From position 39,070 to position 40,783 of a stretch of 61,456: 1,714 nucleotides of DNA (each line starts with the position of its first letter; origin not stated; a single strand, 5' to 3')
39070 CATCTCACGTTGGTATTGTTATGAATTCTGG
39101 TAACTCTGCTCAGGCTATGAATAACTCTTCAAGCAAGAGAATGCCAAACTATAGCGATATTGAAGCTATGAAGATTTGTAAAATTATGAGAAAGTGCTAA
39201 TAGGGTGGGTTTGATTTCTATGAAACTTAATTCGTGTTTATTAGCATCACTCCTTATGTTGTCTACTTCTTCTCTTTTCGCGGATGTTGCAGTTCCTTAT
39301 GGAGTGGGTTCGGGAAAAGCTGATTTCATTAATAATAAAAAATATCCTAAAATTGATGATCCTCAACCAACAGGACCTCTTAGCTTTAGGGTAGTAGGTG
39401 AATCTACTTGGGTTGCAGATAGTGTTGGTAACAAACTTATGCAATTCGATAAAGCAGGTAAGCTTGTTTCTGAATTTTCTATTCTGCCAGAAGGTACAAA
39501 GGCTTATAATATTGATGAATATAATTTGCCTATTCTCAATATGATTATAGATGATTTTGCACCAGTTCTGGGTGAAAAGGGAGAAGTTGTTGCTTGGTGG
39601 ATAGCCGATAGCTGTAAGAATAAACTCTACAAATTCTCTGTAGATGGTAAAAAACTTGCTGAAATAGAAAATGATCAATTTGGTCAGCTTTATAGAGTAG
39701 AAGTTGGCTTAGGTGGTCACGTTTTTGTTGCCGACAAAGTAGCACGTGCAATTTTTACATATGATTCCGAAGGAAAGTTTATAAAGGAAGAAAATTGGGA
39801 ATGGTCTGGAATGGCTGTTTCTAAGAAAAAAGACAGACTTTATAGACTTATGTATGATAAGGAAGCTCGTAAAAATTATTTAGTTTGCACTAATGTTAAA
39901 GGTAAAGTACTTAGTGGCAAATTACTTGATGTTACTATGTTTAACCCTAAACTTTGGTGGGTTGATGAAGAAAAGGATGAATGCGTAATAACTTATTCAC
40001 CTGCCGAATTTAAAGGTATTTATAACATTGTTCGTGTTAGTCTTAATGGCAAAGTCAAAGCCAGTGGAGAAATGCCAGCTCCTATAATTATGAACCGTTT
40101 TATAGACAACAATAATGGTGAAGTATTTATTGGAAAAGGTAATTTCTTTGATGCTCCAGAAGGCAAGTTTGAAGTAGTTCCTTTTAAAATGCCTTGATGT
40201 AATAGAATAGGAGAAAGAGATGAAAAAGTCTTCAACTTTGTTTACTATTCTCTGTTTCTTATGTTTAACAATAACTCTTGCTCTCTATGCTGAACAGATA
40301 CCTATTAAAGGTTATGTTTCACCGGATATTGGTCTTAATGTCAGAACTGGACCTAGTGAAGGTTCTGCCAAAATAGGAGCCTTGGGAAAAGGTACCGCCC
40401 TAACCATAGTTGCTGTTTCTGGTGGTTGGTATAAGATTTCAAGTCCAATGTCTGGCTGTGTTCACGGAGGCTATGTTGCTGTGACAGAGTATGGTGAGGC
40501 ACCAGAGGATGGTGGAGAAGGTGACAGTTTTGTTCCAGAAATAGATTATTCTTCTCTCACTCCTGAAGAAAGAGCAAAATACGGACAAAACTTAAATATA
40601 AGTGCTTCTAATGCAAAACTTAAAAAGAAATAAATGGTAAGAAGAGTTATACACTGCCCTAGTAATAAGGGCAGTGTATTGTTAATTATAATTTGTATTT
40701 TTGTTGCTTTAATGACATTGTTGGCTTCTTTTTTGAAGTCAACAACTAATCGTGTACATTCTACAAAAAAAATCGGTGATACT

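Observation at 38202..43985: Six-gene operon joining SH3b/NlpC-P60-like wall-hydrolase proteins to a pseudopilin set, with no pilus machinery nearby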

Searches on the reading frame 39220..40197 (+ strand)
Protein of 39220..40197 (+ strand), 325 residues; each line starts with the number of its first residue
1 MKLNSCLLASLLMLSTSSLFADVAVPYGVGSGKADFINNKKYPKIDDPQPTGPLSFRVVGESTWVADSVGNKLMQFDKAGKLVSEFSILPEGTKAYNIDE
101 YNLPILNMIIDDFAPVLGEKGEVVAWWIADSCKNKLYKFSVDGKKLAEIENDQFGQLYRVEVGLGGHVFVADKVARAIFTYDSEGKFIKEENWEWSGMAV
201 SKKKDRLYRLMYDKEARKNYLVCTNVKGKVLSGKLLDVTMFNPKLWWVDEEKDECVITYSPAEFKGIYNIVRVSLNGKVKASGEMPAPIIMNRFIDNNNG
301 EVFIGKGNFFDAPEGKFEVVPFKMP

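Call 3: search_protein_families(library=pfam, proteins=[window:39220-40197:+], max_evalue=1)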
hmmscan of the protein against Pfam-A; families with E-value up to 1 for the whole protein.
window:39220-40197:+ (325 aa): 3 families
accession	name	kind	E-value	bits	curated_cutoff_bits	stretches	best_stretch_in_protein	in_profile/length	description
PF17170.10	DUF5128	-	0.0012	18.5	22.9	1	128-234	58-175/321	6-bladed beta-propeller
PF13449.12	Phytase-like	-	0.011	16.1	27.6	0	57-92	74-110/284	Esterase-like activity of phytase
PF16738.10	CBM26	-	0.14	12.8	28.1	1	178-217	14-51/70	Starch-binding module 26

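Call 4: search_protein_families(library=ncbifam, proteins=[window:39220-40197:+], max_evalue=1)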
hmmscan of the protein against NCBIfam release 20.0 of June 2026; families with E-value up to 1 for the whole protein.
window:39220-40197:+ (325 aa): 3 families
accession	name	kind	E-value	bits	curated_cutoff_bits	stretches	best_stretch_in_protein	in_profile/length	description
NF033206.1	ScyE_fam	subfamily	0.00098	18.7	80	1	48-92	136-180/333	ScyD/ScyE family protein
NF035926.1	scyF_NHL_VPEP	equivalog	0.0014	17.8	350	0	130-189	227-281/376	scytonemin biosynthesis PEP-CTERM protein ScyF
NF047780.1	LIC12708_fam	subfamily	0.1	11.4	150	0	51-84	57-90/391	LIC_12708 family protein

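Call 58: search_solved_structures(query=A7, max_evalue=10, show_alignments=1)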
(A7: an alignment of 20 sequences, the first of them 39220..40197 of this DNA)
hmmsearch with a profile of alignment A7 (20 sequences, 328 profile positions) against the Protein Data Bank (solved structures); distinct sequences matched with E-value up to 10: 54.
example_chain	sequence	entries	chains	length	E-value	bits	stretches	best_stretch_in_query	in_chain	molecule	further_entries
7qrw_A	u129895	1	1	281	2.7e-17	65.8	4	126-192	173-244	Isoform 4 of Tripartite motif-containing protein 3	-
7b96_A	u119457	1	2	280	3.4e-16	62.2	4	128-189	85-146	Isoform 2 of Tripartite motif-containing protein 2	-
7qrv_A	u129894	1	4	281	3.4e-16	62.1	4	128-189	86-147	Tripartite motif-containing protein 2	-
7b2r_A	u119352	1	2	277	3.7e-16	62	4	128-189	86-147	Tripartite motif-containing protein 2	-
6d69_A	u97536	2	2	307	1.9e-15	59.7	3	124-190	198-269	NHL Repeat Region of D. melanogaster Thin | Thin, isoform D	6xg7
7qrx_A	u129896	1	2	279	5.4e-14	54.9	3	127-199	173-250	E3 ubiquitin-protein ligase TRIM71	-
6f0s_A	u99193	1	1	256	5.9e-14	54.8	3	124-181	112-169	Pizza6-SYW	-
9jur_A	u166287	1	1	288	6.6e-14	54.6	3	127-199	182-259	E3 ubiquitin-protein ligase TRIM71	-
8j72_A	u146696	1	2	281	7.4e-14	54.5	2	127-199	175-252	E3 ubiquitin-protein ligase TRIM71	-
6i39_A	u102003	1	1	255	5.8e-13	51.5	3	123-182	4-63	v31Pizza6-AYW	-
6i38_A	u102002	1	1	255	6e-13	51.5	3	124-182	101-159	nv2Pizza6-AYW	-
6i37_A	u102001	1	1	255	6.3e-13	51.4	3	124-182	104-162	nv1Pizza6-AYW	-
6i3b_A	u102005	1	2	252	8.9e-13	50.9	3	124-182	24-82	cPizza6-AYW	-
6f0q_A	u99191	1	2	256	9.6e-13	50.8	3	124-182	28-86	Pizza6-AYW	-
7zph_A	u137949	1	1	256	1.2e-12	50.5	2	124-181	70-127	Pizza6-TNK-RSH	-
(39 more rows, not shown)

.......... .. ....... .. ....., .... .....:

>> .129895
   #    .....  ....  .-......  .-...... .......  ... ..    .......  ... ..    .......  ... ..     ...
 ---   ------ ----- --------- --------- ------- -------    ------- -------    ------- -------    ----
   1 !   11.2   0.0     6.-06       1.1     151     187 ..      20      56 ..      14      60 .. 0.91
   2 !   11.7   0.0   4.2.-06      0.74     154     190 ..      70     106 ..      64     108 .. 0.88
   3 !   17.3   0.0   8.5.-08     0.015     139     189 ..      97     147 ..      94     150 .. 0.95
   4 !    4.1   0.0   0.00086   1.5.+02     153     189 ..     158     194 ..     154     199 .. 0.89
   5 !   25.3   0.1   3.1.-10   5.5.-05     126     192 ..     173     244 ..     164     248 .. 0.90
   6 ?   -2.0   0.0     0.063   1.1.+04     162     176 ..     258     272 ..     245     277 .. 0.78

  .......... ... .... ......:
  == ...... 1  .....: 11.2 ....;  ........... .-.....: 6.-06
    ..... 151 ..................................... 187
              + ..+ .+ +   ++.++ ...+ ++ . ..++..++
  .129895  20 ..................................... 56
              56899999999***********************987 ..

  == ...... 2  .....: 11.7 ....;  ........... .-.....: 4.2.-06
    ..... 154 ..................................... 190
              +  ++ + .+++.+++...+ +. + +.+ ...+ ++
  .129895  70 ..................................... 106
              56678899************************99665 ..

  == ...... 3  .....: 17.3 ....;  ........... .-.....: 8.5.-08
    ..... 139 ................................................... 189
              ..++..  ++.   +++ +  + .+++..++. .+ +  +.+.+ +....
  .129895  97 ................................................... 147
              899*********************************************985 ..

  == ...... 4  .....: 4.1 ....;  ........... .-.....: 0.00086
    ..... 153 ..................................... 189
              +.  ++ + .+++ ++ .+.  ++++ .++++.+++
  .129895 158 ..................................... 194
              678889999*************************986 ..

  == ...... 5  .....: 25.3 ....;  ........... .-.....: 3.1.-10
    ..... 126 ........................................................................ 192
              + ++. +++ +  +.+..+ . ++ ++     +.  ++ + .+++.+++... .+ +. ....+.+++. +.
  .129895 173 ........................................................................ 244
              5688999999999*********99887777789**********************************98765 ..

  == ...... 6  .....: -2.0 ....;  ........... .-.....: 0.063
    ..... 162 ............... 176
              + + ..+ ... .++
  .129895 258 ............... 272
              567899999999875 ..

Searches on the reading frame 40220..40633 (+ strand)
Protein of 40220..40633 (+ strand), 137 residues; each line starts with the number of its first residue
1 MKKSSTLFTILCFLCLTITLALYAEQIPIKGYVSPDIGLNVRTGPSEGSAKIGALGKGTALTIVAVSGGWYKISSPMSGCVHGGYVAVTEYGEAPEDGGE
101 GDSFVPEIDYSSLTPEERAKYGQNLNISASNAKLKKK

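Call 3: search_protein_families(library=pfam, proteins=[window:40220-40633:+], max_evalue=1)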
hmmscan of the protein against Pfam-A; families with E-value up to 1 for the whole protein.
window:40220-40633:+ (137 aa): 2 families
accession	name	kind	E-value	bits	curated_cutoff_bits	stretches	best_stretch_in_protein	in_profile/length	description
PF08239.17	SH3_3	-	2.8e-10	40.6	27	1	38-75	2-40/54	Bacterial SH3 domain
PF06347.19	SH3_4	-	0.0012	19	24.1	1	39-74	5-40/56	Bacterial SH3 domain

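Call 4: search_protein_families(library=ncbifam, proteins=[window:40220-40633:+], max_evalue=1)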
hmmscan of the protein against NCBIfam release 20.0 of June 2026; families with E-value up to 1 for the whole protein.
window:40220-40633:+ (137 aa): 3 families
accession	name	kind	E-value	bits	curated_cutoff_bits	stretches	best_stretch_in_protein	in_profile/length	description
NF040678.1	EntFM_CwpFM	equivalog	4.3e-06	26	720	1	32-87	218-274/430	enterotoxin EntFM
TIGR04211.1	SH3_and_anchor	equivalog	0.0032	17.1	65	1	32-76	1-46/198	TIGR04211 family SH3 domain-containing protein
TIGR03900.1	prc_long_Delta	hypoth_equivalog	0.018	13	660.95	1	33-74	794-835/973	MXAN_5808 family serine peptidase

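Call 79: search_solved_structures(query=A8, max_evalue=1, show_alignments=1)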
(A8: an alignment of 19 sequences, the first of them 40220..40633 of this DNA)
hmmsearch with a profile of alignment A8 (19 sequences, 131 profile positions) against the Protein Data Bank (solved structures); distinct sequences matched with E-value up to 1: 98 (the best 60 are shown).
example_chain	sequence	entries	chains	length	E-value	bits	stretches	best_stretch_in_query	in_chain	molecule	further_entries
2kt8_A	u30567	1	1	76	5e-18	68.4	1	27-88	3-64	Probable surface protein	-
2krs_A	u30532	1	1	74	4.5e-17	65.3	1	28-94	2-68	Probable enterotoxin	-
2kyb_A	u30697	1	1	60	3.3e-16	62.5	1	28-85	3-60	Mannosyl-glycoprotein endo-beta-N-acetylglucosaminidase domain protein, possible enterotox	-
2kq8_A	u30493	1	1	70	7.5e-12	48.5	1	30-90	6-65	Cell wall hydrolase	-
4krt_A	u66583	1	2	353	1.1e-11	47.9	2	32-90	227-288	Autolytic lysozyme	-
9ovi_A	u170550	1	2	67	0.0009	22.3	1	31-85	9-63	Conserved domain protein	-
3pvq_A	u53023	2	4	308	0.0016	21.5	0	35-94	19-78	Dipeptidyl-peptidase VI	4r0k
3npf_A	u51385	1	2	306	0.0028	20.7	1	29-94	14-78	putative dipeptidyl-peptidase VI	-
8b2h_A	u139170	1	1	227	0.0046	20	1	33-62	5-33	SH3b domain-containing protein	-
6ro9_A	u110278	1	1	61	0.0077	19.3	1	51-87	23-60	Spectrin alpha, non-erythrocytic 1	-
8b2g_A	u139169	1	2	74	0.011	18.8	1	35-86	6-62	SH3b domain-containing protein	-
8b2f_A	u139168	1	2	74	0.016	18.3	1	33-85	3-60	SH3-like cell wall binding domain-containing protein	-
4cc4_B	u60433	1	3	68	0.028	17.5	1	58-91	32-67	DYNAMIN-BINDING PROTEIN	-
8f2p_B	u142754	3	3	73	0.032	17.3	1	53-94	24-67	Tyrosine-protein kinase HCK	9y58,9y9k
5np3_A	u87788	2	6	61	0.034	17.2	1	52-86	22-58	Abelson tyrosine-protein kinase 2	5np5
6biq_A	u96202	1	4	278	0.049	16.7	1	25-83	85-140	Clan CA, family C40, NlpC/P60 superfamily cysteine peptidase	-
6bim_A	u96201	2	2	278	0.16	15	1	37-83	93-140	Clan CA, family C40, NlpC/P60 superfamily cysteine peptidase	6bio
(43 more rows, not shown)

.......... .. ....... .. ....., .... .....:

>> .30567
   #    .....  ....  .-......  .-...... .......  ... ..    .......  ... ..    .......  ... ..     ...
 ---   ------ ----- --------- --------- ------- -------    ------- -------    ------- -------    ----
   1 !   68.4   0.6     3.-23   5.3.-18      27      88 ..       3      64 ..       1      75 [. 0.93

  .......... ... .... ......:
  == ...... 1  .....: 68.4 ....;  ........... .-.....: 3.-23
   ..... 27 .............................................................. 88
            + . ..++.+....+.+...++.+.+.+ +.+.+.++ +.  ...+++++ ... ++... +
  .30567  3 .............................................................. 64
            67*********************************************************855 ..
